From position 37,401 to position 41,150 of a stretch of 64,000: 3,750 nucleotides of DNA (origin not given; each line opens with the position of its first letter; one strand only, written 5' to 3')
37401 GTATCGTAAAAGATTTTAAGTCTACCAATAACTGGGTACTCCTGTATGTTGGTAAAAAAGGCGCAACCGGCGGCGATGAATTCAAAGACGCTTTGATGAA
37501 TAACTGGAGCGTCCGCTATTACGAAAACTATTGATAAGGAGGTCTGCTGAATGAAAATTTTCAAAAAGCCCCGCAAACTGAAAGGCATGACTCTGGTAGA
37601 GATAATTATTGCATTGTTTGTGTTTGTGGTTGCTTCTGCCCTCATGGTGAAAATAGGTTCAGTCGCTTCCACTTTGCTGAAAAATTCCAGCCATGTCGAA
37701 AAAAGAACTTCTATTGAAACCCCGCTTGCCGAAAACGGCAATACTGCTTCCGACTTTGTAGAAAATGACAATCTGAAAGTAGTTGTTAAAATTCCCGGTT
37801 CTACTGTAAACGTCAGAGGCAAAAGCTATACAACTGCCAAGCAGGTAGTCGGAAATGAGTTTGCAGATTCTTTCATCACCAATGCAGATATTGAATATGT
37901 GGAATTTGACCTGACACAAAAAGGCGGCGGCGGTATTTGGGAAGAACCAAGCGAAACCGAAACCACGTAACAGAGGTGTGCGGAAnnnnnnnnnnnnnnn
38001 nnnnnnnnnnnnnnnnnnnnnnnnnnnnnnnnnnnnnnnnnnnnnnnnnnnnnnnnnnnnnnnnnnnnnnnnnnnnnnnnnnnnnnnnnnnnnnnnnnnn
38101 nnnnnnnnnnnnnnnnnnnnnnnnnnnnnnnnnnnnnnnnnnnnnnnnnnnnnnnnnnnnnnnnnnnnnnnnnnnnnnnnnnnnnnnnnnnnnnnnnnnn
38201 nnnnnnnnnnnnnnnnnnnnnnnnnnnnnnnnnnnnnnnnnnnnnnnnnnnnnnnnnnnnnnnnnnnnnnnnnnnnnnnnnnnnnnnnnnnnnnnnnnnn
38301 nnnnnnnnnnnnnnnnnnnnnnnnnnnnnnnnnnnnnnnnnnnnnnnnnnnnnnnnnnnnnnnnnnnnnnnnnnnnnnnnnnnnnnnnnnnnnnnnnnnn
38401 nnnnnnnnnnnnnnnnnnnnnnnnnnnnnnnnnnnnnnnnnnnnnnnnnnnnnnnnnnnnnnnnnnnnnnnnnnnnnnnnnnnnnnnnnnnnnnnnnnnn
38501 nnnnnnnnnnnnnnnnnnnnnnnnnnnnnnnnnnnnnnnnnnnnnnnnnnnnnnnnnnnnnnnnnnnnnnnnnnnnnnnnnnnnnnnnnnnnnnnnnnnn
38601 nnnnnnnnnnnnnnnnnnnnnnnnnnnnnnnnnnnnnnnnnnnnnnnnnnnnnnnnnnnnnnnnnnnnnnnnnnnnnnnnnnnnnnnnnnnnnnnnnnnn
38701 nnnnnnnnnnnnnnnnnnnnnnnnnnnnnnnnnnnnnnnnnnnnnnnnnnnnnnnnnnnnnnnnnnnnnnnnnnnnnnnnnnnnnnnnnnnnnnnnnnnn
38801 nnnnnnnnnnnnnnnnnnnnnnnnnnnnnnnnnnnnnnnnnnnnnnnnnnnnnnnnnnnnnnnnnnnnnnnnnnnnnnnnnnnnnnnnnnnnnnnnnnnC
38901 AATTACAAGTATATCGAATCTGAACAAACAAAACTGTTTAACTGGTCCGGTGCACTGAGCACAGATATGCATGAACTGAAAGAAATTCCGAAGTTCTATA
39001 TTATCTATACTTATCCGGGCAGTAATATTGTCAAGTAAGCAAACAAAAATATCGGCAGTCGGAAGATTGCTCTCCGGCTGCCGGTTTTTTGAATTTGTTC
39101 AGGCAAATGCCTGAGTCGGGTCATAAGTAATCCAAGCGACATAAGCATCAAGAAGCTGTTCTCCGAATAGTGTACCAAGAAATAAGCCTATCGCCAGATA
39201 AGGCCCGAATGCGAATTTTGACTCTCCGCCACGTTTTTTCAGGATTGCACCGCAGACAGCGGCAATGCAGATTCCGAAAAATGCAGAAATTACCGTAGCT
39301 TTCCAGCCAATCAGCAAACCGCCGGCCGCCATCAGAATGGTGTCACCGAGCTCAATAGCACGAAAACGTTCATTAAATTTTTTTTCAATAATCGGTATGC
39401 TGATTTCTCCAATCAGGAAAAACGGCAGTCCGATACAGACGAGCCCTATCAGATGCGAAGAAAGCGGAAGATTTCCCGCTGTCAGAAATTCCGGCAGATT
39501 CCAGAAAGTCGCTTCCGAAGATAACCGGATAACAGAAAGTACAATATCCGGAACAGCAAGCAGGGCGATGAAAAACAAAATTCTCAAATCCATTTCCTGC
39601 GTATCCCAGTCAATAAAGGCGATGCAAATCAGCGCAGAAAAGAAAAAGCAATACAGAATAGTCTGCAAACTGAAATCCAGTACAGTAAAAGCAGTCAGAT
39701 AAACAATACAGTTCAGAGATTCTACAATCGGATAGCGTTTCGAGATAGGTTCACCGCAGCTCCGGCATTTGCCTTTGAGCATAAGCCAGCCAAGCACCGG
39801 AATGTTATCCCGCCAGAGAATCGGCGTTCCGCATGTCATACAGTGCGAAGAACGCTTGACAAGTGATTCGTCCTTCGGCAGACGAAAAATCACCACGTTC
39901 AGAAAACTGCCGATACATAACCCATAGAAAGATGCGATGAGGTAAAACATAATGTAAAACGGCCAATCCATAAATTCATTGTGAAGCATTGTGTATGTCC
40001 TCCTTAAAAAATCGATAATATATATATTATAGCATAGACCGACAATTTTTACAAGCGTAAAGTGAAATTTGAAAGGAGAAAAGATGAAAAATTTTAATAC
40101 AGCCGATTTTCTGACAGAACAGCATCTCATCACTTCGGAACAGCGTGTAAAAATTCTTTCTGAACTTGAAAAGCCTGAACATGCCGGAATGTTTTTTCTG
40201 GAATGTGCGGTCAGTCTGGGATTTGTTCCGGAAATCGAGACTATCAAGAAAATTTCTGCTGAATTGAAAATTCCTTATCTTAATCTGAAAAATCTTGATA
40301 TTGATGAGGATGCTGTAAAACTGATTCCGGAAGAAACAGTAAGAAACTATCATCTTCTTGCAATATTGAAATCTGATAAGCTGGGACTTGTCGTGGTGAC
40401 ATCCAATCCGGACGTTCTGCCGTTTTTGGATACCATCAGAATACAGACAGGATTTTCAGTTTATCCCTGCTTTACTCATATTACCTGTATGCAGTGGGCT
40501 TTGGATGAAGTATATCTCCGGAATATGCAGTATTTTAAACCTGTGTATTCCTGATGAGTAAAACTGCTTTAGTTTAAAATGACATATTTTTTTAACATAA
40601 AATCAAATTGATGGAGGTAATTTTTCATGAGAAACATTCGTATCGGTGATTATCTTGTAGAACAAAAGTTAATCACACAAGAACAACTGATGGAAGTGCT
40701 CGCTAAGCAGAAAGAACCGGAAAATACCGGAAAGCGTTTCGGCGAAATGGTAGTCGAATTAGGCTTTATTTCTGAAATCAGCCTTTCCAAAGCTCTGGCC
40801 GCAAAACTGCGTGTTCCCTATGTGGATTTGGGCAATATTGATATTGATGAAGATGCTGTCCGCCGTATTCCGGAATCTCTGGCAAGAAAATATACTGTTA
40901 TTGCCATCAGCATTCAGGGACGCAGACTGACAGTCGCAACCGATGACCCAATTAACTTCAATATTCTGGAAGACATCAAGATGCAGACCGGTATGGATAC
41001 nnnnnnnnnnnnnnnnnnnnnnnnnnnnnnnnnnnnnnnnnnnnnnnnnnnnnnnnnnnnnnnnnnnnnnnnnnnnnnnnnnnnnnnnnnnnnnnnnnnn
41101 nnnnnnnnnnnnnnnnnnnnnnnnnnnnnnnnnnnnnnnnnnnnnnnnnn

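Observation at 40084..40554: Stand-alone duplicate of the PilB N-terminal (MshEN-type) domain with degenerate c-di-GMP motifs, just upstream of pilB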

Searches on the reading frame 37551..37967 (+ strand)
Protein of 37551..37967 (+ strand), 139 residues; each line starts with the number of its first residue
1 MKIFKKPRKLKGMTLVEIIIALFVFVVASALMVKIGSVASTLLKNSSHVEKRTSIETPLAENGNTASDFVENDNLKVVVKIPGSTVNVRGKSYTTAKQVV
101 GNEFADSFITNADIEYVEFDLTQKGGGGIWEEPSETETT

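Call 24: search_protein_families(library=pfam, proteins=[window:37551-37967:+], max_evalue=0.001)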
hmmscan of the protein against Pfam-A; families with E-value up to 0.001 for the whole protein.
window:37551-37967:+ (139 aa): 1 family
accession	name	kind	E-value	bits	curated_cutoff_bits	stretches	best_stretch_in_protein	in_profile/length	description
PF07963.17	N_methyl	-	0.00011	22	21.2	1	8-32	2-26/27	Prokaryotic N-terminal methylation motif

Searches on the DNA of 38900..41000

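Call 79: search_rna_families(source=window, start=38900, end=41000, threshold=evalue, max_evalue=1)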
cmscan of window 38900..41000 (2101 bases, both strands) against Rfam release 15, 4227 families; matches with E-value up to 1: 1.
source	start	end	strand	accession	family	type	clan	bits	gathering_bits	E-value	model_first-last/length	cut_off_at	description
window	39029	39105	+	RF03650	mir-1290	Gene; miRNA;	-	23.5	82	0.084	1-76/76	no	mir-1290 microRNA precursor family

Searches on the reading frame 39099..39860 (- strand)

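Call 4: search_protein_families(library=pfam, proteins=[window:39099-39860:-], max_evalue=0.1)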
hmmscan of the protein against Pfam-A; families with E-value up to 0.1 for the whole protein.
window:39099-39860:- (253 aa): 7 families
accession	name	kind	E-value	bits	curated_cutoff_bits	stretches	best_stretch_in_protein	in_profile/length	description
PF06750.18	A24_N_bact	-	2.1e-21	76.2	23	1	2-58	25-81/84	Bacterial Peptidase A24 N-terminal domain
PF01478.23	Peptidase_A24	-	1.5e-06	29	26.5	1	71-204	1-103/104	Type IV leader peptidase family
PF06677.18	Auto_anti-p27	-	0.0087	16.6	24.1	0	24-39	10-25/40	Sjogren's syndrome/scleroderma autoantigen 1 (Autoantigen p27)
PF18930.5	DUF5679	-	0.014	15.9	27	1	26-41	24-39/40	Domain of unknown function (DUF5679)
PF24461.1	DUF7576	-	0.033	14.5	27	0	4-25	17-38/60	Family of unknown function (DUF7576)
PF01258.23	zf-dskA_traR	-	0.036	14.5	24.9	0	30-40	4-14/36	Prokaryotic dksA/traR C4-type zinc finger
PF12773.13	DZR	-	0.067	13.8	27.3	0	3-41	11-36/45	Double zinc ribbon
